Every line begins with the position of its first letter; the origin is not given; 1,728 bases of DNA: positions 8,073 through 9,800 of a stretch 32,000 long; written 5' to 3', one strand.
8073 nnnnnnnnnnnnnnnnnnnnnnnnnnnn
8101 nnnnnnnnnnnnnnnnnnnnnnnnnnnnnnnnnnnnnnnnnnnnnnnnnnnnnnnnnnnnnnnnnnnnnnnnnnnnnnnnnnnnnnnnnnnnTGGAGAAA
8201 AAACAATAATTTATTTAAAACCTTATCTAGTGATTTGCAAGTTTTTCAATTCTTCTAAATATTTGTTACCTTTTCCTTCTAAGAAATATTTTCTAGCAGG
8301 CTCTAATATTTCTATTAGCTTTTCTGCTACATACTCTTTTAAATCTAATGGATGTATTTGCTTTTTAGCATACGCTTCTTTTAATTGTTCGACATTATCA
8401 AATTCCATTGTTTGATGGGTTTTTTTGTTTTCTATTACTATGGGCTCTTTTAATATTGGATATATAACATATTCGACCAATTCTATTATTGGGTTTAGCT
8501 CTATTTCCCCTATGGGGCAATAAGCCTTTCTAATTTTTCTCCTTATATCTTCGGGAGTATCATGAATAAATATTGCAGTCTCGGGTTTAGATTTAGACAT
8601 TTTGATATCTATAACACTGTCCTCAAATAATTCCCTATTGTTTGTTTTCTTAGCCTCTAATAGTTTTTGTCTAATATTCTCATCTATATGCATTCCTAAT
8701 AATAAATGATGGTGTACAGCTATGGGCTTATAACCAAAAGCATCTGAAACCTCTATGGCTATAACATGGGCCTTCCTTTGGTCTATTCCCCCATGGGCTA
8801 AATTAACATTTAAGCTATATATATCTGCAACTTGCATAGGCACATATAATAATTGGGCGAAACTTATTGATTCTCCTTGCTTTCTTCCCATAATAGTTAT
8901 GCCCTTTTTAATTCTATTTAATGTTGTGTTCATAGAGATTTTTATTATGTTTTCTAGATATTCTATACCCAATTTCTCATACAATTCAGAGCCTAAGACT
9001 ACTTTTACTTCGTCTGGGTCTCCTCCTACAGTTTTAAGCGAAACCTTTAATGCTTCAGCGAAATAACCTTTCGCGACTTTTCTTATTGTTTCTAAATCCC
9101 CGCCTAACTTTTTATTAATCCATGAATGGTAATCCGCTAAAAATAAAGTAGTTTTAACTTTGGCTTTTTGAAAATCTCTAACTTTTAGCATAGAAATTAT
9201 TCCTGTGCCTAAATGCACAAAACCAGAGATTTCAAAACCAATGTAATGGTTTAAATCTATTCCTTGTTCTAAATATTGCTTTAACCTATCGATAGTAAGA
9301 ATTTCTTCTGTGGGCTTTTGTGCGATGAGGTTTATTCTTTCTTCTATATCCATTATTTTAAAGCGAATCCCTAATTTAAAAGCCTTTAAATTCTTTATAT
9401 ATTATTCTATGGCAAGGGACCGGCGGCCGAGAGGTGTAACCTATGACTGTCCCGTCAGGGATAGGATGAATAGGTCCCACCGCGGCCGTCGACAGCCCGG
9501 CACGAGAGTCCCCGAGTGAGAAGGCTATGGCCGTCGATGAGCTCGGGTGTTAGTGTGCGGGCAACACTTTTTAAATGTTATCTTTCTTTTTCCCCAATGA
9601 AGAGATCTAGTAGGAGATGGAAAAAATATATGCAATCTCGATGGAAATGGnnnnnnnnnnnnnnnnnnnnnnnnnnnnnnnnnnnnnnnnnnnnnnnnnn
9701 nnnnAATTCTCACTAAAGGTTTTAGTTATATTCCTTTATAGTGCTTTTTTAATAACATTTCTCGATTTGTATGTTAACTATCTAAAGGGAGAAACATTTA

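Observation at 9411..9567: Double-hairpin H/ACA pseudouridylation guide RNA hidden under three spurious ORFs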

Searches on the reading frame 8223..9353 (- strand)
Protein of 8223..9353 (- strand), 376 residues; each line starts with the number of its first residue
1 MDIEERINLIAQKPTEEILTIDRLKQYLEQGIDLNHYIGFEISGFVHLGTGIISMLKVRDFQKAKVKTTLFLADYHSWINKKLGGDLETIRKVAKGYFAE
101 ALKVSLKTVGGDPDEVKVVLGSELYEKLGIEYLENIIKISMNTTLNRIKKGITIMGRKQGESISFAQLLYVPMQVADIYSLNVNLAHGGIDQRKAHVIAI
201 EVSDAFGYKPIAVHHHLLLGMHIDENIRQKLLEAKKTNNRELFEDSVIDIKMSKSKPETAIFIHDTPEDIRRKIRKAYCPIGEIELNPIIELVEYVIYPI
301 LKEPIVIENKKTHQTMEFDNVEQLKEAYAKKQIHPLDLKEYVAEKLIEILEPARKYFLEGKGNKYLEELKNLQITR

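Call 8: find_encoding_contigs(protein=window:8223-9353:-, flank=3000, max_places=4)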
Protein window:8223-9353:- (376 aa): 24 contigs read that carry it; 4 places shown.
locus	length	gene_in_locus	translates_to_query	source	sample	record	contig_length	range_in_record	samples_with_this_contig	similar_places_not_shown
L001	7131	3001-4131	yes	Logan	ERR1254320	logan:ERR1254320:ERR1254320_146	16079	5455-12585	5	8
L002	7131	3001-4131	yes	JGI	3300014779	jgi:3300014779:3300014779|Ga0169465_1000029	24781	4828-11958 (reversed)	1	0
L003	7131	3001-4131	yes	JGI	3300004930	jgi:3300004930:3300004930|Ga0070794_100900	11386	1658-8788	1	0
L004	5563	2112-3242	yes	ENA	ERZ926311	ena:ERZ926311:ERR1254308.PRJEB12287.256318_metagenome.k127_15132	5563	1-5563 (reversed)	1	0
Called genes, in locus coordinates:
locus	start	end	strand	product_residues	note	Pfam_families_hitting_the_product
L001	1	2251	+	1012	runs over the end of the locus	-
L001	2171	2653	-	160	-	-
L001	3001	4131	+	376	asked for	PF00579:tRNA-synt_1b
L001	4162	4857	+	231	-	PF00333:Ribosomal_S5, PF03719:Ribosomal_S5_C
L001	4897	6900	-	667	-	PF00176:SNF2-rel_dom (weak), PF00270:DEAD, PF04851:ResIII, PF18766:SWI2_SNF2 (faint), PF00271:Helicase_C, PF02732:ERCC4, PF14520:HHH_5 (weak)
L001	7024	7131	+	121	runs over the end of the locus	PF02996:Prefoldin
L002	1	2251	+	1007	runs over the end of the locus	-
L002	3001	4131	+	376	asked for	PF00579:tRNA-synt_1b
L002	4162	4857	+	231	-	PF00333:Ribosomal_S5, PF03719:Ribosomal_S5_C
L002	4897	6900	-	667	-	PF00176:SNF2-rel_dom (weak), PF00270:DEAD, PF04851:ResIII, PF18766:SWI2_SNF2 (faint), PF00271:Helicase_C, PF02732:ERCC4, PF14520:HHH_5 (weak)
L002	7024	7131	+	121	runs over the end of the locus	PF02996:Prefoldin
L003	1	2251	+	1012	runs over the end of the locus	-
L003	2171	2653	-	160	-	-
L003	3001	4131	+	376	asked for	PF00579:tRNA-synt_1b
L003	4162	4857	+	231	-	PF00333:Ribosomal_S5, PF03719:Ribosomal_S5_C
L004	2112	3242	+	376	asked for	PF00579:tRNA-synt_1b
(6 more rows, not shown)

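Call 11: list_cluster_members(proteins=[window:8223-9353:-, window:7497-8192:-])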
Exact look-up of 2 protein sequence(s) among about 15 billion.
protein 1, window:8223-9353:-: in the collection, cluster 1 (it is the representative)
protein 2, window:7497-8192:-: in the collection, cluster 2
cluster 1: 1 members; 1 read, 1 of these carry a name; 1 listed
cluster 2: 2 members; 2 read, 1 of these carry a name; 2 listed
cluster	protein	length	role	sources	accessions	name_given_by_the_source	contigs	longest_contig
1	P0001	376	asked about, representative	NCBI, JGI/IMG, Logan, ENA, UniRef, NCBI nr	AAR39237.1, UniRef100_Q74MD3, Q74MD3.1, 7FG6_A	NEQ389 [Nanoarchaeum equitans Kin4-M] | Tyrosine--tRNA ligase n=1 Tax=Nanoarchaeum equitans (strain Kin4-M) TaxID=228908 ... | RecName: Full=Tyrosine--tRNA ligase; AltName: Full=Tyrosyl-tRNA synthetase; Short=TyrRS ...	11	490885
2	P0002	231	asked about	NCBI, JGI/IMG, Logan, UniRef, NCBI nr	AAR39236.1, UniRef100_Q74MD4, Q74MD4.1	NEQ388 [Nanoarchaeum equitans Kin4-M] | Small ribosomal subunit protein uS5 n=1 Tax=Nanoarchaeum equitans (strain Kin4-M) ... | RecName: Full=Small ribosomal subunit protein uS5; AltName: Full=30S ribosomal protein S5 ...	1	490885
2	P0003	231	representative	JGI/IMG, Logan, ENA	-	-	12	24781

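Call 43: find_homologous_proteins(query=window:8223-9353:-, max_evalue=1e-30)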
Query window:8223-9353:- (376 aa): 6014 proteins with E <= 1e-30 among 8000 candidates; the best 120 are listed.
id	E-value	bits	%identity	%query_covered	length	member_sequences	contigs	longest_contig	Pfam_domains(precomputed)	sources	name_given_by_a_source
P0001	1.8e-241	819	100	100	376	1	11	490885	PF00579.32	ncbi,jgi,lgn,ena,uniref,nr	ncbi:NEQ389 [Nanoarchaeum equitans Kin4-M]|uniref:Tyrosine--tRNA ligase n=1 Tax=Nanoarchaeum equitan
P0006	2.1e-188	644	75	100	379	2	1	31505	PF00579.32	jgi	-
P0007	3.2e-182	624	74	100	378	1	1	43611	PF00579.32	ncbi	-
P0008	1.2e-175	602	74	100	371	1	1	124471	PF00579.32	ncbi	-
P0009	2.4e-175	601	72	100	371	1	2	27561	PF00579.32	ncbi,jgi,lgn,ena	-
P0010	2.4e-168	578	68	100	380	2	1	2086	PF00579.32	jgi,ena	-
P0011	3.8e-168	577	69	100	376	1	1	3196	PF00579.32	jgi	jgi:tyrosyl-tRNA synthetase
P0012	4.0e-168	577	67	99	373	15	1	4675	PF00579.32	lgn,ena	-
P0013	1.1e-165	569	64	100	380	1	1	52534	PF00579.32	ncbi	-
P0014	2.4e-165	568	66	99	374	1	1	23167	PF00579.32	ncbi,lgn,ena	-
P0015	1.5e-164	565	67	100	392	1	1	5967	PF00579.32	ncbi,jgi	-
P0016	6.1e-164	563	67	100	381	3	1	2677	PF00579.32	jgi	-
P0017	9.2e-164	563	68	100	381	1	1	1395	PF00579.32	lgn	-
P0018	1.0e-163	563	68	100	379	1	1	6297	PF00579.32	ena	-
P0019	1.0e-162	559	68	100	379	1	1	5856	PF00579.32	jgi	-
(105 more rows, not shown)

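Call 44: find_encoding_contigs(protein=P0006, flank=10000, max_places=1)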
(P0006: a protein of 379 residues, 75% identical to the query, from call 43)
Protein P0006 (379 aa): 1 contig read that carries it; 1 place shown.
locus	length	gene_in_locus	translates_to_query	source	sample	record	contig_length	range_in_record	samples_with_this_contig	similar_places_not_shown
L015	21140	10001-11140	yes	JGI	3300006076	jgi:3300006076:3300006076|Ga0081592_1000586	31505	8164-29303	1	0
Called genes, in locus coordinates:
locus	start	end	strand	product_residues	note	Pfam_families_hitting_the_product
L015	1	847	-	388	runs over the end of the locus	PF00149:Metallophos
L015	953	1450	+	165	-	-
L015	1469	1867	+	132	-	PF01655:Ribosomal_L32e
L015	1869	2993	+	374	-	PF01507:PAPS_reduct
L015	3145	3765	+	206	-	PF01135:PCMT, PF00398:RrnaAD, PF13847:Methyltransf_31, PF08241:Methyltransf_11 (weak), PF13649:Methyltransf_25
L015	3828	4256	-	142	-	PF04307:YdjM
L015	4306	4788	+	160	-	PF02163:Peptidase_M50 (weak)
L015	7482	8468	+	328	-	PF21088:MS_channel_1st (weak), PF00924:MS_channel_2nd, PF21082:MS_channel_3rd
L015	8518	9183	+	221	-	PF01912:eIF-6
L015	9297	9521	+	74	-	PF00125:Histone, PF00808:CBFD_NFYB_HMF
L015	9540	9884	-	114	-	PF11848:DUF3368 (weak), PF17146:PIN_6 (weak)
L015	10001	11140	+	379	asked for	PF00579:tRNA-synt_1b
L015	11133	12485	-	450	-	PF22025:ThiI_fer, PF02926:THUMP, PF02568:ThiI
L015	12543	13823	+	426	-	PF13173:AAA_14 (weak)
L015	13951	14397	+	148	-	PF06146:PsiE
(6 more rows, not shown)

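Call 45: find_encoding_contigs(protein=P0007, flank=10000, max_places=1)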
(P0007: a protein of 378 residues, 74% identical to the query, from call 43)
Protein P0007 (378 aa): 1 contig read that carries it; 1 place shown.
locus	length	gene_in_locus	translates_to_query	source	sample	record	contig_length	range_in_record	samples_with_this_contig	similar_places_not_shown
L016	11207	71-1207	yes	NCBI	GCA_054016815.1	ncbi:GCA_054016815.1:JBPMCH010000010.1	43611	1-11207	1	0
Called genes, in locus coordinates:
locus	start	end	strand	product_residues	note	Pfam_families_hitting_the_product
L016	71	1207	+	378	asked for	PF00579:tRNA-synt_1b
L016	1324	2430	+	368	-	PF23947:DUF7281 (faint), PF04406:TP6A_N, PF20768:Topo_VI_alpha (weak), PF21180:TOP6A-Spo11_Toprim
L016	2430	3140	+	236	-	PF00149:Metallophos, PF12850:Metallophos_2 (faint)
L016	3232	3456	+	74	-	-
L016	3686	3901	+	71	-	PF04255:DUF433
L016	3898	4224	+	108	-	PF18478:PIN_10 (weak), PF18480:DUF5615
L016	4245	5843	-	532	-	-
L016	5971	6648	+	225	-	PF00535:Glycos_transf_2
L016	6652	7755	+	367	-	PF13439:Glyco_transf_4, PF20706:GT4-conflict (weak), PF00534:Glycos_transf_1, PF13692:Glyco_trans_1_4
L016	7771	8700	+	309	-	PF01073:3Beta_HSD, PF01370:Epimerase, PF02719:Polysacc_synt_2, PF04321:RmlD_sub_bind, PF13460:NAD_binding_10, PF16363:GDP_Man_Dehyd, PF07993:NAD_binding_4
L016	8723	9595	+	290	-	PF00535:Glycos_transf_2, PF10111:Glyco_tranf_2_2 (weak), PF13641:Glyco_tranf_2_3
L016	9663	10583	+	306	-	PF00535:Glycos_transf_2, PF10111:Glyco_tranf_2_2, PF13641:Glyco_tranf_2_3, PF13632:Glyco_trans_2_3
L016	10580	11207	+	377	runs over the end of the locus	PF13439:Glyco_transf_4 (faint), PF20706:GT4-conflict (weak), PF00534:Glycos_transf_1, PF13692:Glyco_trans_1_4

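Call 46: find_encoding_contigs(protein=P0008, flank=10000, max_places=1)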
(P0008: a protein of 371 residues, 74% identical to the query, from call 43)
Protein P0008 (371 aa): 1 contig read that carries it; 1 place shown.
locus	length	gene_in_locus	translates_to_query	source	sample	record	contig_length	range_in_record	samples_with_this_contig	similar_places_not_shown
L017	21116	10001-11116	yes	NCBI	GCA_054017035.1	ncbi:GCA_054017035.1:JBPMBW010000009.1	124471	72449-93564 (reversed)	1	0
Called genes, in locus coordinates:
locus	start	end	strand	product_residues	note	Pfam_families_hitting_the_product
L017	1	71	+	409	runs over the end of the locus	PF05175:MTS, PF06325:PrmA, PF13649:Methyltransf_25 (faint), PF13847:Methyltransf_31 (weak)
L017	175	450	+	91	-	-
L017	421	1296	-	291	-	PF00850:Hist_deacetyl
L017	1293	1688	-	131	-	-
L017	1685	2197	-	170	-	PF01035:DNA_binding_1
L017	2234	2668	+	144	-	PF00011:HSP20, PF17886:ArsA_HSP20 (weak)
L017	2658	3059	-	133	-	PF04677:CwfJ_C_1 (weak), PF11969:DcpS_C, PF01230:HIT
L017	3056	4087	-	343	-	PF01798:Nop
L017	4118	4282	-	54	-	-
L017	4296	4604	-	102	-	PF00338:Ribosomal_S10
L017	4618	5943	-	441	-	PF00009:GTP_EFTU, PF01926:MMR_HSR1 (faint), PF03144:GTP_EFTU_D2, PF14578:GTP_EFTU_D4 (faint), PF03143:GTP_EFTU_D3, PF22594:GTP-eEF1A_C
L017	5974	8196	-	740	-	PF00009:GTP_EFTU, PF22042:EF-G_D2, PF03144:GTP_EFTU_D2, PF14492:EFG_III, PF03764:EFG_IV, PF00679:EFG_C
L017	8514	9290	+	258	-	PF02899:Phage_int_SAM_1 (weak), PF13495:Phage_int_SAM_4, PF00589:Phage_integrase, PF22823:MrpR_C_cat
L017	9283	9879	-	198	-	PF08843:AbiEii (weak)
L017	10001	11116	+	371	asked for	PF00579:tRNA-synt_1b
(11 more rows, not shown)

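Call 47: find_encoding_contigs(protein=P0009, flank=10000, max_places=1)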
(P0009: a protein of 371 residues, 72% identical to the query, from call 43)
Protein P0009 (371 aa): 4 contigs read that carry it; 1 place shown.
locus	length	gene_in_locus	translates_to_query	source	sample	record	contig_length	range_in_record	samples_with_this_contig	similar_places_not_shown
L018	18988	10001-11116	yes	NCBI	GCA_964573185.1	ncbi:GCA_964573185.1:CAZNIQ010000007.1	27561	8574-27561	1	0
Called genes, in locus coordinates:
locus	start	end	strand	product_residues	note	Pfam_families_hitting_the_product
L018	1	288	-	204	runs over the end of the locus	PF03602:Cons_hypoth95, PF05175:MTS, PF06325:PrmA, PF02475:TRM5-TYW2_MTfase, PF00145:DNA_methylase (faint), PF13847:Methyltransf_31, PF13649:Methyltransf_25 (weak)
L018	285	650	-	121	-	PF01850:PIN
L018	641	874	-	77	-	PF04014:MazE_antitoxin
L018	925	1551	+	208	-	-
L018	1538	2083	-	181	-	PF00352:TBP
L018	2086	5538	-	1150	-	PF00133:tRNA-synt_1, PF01406:tRNA-synt_1e (faint), PF09334:tRNA-synt_1g, PF00133:tRNA-synt_1, PF09334:tRNA-synt_1g (weak), PF08264:Anticodon_1, PF19302:DUF5915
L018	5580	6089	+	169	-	-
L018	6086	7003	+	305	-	PF01866:Diphthamide_syn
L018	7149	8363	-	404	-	PF04055:Radical_SAM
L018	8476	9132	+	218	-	PF03167:UDG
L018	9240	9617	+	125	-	-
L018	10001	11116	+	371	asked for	PF00579:tRNA-synt_1b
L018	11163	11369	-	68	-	-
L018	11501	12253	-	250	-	-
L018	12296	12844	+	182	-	-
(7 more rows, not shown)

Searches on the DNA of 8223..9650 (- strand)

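Call 4: search_rna_families(source=window, start=9350, end=9650, threshold=evalue, max_evalue=10, show_alignments=6)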
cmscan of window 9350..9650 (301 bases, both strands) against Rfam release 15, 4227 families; matches with E-value up to 10: 5.
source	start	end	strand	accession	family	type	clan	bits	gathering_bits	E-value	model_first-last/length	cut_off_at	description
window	9352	9571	+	RF00064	HgcG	Gene; snRNA; snoRNA; HACA-box;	-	40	77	6.9e-10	1-276/276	no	HgcG RNA (Pab40)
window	9577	9624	-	RF01347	CRISPR-DR37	Gene; CRISPR;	-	18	40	1.1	1-35/35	no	CRISPR RNA direct repeat element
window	9416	9494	+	RF02808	PyrR210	Gene; snRNA; snoRNA; HACA-box;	-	16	59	0.87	1-59/59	no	Pyrobaculum sRNA 210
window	9384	9407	+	RF01339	CRISPR-DR27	Gene; CRISPR;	-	16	35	7.1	1-25/25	no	CRISPR RNA direct repeat element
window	9458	9583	+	RF00060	HgcE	Gene; snRNA; snoRNA; HACA-box;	-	15.1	50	0.59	1-130/130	no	HgcE RNA (Pab105)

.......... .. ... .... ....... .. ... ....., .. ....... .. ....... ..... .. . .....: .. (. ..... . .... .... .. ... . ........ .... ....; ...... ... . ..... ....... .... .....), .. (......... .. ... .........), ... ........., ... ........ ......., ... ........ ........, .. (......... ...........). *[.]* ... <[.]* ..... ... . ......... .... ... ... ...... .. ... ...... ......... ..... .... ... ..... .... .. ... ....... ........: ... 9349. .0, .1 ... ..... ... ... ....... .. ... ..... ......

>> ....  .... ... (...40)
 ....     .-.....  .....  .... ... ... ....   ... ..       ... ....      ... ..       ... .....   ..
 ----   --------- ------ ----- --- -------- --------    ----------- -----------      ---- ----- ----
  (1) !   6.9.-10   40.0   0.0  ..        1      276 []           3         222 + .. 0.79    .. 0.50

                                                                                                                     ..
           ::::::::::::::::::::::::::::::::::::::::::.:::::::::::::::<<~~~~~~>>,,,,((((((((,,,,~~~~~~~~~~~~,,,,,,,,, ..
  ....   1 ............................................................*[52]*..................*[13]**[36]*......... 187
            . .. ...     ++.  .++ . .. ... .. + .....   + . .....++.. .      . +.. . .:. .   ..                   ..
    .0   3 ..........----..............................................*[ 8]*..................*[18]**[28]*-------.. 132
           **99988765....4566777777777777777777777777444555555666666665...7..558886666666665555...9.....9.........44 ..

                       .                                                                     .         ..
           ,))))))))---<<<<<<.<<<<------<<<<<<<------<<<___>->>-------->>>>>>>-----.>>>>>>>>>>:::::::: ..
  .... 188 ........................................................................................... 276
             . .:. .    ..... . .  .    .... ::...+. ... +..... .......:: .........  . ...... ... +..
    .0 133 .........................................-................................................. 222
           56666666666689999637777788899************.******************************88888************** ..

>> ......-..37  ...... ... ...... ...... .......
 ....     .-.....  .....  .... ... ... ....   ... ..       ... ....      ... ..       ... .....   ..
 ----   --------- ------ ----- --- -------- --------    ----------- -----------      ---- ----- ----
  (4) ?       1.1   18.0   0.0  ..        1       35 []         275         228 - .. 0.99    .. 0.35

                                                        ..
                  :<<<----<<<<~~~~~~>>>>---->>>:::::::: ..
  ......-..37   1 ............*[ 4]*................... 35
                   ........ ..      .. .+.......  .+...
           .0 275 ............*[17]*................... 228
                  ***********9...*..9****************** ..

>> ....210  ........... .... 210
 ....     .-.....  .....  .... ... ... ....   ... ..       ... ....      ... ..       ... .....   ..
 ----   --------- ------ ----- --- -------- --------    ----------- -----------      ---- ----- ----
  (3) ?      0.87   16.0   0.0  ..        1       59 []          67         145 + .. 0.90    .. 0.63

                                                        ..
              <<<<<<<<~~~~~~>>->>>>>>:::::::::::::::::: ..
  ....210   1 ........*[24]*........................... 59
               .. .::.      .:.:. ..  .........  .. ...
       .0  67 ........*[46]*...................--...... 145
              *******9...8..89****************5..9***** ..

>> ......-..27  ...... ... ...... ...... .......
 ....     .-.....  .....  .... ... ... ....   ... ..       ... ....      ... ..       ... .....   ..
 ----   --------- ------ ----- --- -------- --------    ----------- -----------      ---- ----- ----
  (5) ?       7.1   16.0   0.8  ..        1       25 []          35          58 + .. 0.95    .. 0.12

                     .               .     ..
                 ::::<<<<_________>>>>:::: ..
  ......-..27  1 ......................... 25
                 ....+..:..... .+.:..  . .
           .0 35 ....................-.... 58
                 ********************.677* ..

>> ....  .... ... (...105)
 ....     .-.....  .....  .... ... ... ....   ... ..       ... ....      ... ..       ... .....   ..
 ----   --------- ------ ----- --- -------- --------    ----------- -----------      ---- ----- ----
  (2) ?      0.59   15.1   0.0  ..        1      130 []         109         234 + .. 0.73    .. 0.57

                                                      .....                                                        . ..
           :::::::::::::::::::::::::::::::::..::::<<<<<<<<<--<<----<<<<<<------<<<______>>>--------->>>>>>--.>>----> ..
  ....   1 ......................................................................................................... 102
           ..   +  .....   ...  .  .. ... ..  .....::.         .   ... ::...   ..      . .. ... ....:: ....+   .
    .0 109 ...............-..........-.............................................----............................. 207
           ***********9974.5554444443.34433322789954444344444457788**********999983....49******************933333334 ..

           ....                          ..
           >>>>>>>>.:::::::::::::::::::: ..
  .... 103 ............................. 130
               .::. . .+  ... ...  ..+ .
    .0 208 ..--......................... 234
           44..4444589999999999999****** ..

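Call 48: search_rna_families(sources=[L015, L017, L018], threshold=evalue, max_evalue=0.01)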
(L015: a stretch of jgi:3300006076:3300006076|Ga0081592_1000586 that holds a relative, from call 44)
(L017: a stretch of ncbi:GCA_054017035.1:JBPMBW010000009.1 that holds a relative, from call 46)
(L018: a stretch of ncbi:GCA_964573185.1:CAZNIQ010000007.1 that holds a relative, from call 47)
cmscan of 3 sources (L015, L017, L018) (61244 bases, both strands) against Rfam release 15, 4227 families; matches with E-value up to 0.01: 14.
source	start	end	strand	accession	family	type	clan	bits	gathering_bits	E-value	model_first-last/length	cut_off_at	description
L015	4941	7137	-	RF01959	SSU_rRNA_archaea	Gene; rRNA;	CL00111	1397.4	50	0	1-1478/1478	no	Archaeal small subunit ribosomal RNA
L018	9132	9205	-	RF00005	tRNA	Gene; tRNA;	CL00001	71.4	29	1.2e-13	1-71/71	no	tRNA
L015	13829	13902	-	RF00005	tRNA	Gene; tRNA;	CL00001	69.2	29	4.9e-13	1-71/71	no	tRNA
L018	15052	15123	+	RF00005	tRNA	Gene; tRNA;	CL00001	69.1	29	5.2e-13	1-71/71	no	tRNA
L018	11409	11500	+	RF00005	tRNA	Gene; tRNA;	CL00001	65.3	29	5.9e-12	1-71/71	no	tRNA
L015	2994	3077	-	RF00005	tRNA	Gene; tRNA;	CL00001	57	29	1.1e-09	1-71/71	no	tRNA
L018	7065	7148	-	RF00005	tRNA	Gene; tRNA;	CL00001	52.4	29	2.1e-08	1-71/71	no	tRNA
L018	15124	15207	+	RF00005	tRNA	Gene; tRNA;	CL00001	51.8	29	3.1e-08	1-71/71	no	tRNA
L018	18612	18667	+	RF00095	snoPyro_CD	Gene; snRNA; snoRNA; CD-box;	CL00132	33.9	45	0.0028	1-58/58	no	Pyrococcus C/D box small nucleolar RNA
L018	8472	8526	+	RF01133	sR3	Gene; snRNA; snoRNA; CD-box;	-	32.3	41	0.00021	1-55/55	no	Small nucleolar RNA sR3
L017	18592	18646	-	RF00095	snoPyro_CD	Gene; snRNA; snoRNA; CD-box;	CL00132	32.1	45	0.0081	1-58/58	no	Pyrococcus C/D box small nucleolar RNA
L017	17082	17136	-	RF01140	sR20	Gene; snRNA; snoRNA; CD-box;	-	31.7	44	0.0078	1-56/56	no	Small nucleolar RNA sR20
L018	7013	7067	-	RF01141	sR18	Gene; snRNA; snoRNA; CD-box;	-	30.9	45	0.0059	1-56/56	no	Small nucleolar RNA sR18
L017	17082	17133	-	RF01133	sR3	Gene; snRNA; snoRNA; CD-box;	-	26.6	41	0.0094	1-55/55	no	Small nucleolar RNA sR3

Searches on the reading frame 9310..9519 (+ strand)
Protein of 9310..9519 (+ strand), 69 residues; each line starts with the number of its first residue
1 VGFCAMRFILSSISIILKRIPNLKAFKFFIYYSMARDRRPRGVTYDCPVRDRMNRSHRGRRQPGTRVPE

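Call 17: list_cluster_members(proteins=[window:9310-9519:+, window:9516-9704:+, window:9525-9713:-, window:9597-9704:+, window:9701-10183:+])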
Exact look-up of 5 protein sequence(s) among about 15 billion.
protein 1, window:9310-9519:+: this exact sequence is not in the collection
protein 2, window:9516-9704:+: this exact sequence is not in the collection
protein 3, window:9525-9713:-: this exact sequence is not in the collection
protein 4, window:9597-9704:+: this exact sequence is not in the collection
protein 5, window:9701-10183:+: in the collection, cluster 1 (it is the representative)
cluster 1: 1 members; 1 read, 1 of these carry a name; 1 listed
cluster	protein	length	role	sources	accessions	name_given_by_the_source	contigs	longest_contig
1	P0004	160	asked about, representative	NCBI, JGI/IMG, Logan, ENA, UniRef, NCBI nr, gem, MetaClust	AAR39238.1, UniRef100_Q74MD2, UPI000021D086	NEQ392 [Nanoarchaeum equitans Kin4-M] | NEQ392 n=1 Tax=Nanoarchaeum equitans (strain Kin4-M) TaxID=228908 RepID=Q74MD2_NANEQ | status=active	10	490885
